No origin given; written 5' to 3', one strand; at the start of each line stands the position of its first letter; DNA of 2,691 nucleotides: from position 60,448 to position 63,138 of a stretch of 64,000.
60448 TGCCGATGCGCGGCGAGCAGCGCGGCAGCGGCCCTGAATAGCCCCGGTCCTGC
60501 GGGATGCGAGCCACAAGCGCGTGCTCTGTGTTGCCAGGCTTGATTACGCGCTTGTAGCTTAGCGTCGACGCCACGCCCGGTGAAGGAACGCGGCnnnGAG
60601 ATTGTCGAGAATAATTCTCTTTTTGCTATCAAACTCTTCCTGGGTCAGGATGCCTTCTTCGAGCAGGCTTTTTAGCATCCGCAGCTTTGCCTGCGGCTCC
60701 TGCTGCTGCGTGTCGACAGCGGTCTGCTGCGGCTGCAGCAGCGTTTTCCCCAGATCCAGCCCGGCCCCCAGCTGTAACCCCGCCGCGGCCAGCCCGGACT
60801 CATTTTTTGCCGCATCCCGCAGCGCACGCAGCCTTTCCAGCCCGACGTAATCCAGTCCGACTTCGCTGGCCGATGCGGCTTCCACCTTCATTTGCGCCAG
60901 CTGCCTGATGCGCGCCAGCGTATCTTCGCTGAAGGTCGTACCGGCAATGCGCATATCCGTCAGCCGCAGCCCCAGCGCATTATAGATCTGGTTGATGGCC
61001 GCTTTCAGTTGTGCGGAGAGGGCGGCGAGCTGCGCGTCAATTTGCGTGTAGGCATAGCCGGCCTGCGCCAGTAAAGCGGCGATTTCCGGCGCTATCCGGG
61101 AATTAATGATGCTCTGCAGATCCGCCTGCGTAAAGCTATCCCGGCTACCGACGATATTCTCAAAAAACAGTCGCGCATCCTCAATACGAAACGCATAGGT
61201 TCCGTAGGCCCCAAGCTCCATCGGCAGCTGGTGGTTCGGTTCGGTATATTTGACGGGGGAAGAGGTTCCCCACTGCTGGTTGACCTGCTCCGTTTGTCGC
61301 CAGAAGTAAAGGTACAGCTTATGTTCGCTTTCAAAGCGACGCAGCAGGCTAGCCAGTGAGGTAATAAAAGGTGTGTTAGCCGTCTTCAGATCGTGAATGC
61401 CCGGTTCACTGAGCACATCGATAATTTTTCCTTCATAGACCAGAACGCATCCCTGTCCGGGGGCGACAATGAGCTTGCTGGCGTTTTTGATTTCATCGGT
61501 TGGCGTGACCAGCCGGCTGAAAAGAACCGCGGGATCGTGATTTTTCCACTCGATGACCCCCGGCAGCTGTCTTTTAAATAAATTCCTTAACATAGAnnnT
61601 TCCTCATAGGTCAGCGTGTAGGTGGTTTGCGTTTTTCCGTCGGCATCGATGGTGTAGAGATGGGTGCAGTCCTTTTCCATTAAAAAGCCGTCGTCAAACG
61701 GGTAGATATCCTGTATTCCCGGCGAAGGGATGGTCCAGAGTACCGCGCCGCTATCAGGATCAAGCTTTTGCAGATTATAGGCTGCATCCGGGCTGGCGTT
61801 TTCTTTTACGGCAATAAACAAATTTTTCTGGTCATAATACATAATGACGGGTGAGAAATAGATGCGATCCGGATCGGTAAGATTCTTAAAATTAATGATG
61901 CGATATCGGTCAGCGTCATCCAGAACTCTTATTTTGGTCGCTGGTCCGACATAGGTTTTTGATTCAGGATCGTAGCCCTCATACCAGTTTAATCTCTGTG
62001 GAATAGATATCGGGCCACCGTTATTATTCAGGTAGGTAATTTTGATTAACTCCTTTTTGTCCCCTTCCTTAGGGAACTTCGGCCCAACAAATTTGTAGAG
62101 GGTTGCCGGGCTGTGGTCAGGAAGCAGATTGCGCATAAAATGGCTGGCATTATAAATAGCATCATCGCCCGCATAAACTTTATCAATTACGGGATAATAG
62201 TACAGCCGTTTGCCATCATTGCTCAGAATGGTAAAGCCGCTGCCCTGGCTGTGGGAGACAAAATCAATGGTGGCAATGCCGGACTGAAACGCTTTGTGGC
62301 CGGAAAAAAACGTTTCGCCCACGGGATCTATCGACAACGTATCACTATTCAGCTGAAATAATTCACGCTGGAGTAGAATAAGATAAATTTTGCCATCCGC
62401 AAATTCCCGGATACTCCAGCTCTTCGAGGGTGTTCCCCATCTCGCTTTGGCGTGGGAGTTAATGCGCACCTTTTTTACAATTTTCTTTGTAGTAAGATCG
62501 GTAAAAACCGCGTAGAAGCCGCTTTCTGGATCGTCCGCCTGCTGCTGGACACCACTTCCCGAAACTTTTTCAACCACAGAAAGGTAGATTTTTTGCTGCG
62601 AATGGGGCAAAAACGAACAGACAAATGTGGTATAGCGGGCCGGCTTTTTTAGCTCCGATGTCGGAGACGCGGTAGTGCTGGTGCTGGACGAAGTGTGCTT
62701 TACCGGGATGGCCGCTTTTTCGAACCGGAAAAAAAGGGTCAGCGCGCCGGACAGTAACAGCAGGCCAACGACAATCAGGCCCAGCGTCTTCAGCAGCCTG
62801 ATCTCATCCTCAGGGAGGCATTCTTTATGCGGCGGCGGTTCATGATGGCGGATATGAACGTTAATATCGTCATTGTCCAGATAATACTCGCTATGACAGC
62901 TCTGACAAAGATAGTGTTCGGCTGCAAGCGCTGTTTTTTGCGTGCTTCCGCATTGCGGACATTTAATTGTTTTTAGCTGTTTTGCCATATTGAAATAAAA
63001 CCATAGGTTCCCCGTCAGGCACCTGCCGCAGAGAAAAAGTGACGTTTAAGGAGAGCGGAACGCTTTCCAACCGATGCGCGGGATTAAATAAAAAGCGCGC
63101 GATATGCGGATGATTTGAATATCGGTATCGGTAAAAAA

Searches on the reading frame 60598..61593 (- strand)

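Call 41: search_protein_families(library=pfam, proteins=[window:60598-61593:-], max_evalue=0.01)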
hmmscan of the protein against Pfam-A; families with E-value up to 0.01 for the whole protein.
window:60598-61593:- (332 aa): 3 families
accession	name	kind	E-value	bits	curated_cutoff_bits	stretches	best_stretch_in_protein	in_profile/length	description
PF13421.11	Band_7_1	-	1e-35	123.7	24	1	32-235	8-209/211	SPFH domain-Band 7 family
PF01145.31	Band_7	-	6.2e-09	36.6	23.6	1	126-240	59-166/176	SPFH domain / Band 7 family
PF09851.14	SHOCT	-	5.4e-07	29.6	27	1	303-329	2-28/28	Short C-terminal domain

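Call 42: search_protein_families(library=padloc, proteins=[window:60598-61593:-], max_evalue=0.01)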
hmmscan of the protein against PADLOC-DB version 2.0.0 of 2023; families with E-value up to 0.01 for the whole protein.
window:60598-61593:- (332 aa): 0 families

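Call 86: search_protein_families(library=phrogs, proteins=[window:60598-61593:-], max_evalue=0.001)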
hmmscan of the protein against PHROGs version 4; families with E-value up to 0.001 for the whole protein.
window:60598-61593:- (332 aa): 2 families
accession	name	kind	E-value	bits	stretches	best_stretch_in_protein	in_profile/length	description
phrog_2700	-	unknown function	1.6e-10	41.9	1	287-330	289-330/331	-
phrog_888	-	unknown function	3e-06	28.2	1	294-330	234-270/271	-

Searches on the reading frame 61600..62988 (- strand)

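Call 41: search_protein_families(library=pfam, proteins=[window:61600-62988:-], max_evalue=0.01)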
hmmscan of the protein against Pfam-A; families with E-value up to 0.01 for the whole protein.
window:61600-62988:- (463 aa): 0 families

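Call 42: search_protein_families(library=padloc, proteins=[window:61600-62988:-], max_evalue=0.01)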
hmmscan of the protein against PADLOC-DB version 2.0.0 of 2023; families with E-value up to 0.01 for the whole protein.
window:61600-62988:- (463 aa): 0 families

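Call 86: search_protein_families(library=phrogs, proteins=[window:61600-62988:-], max_evalue=0.001)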
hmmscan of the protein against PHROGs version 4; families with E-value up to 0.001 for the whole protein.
window:61600-62988:- (463 aa): 1 family
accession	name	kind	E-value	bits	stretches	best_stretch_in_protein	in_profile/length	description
phrog_5602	-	unknown function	0.00054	20.6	1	3-35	14-52/60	-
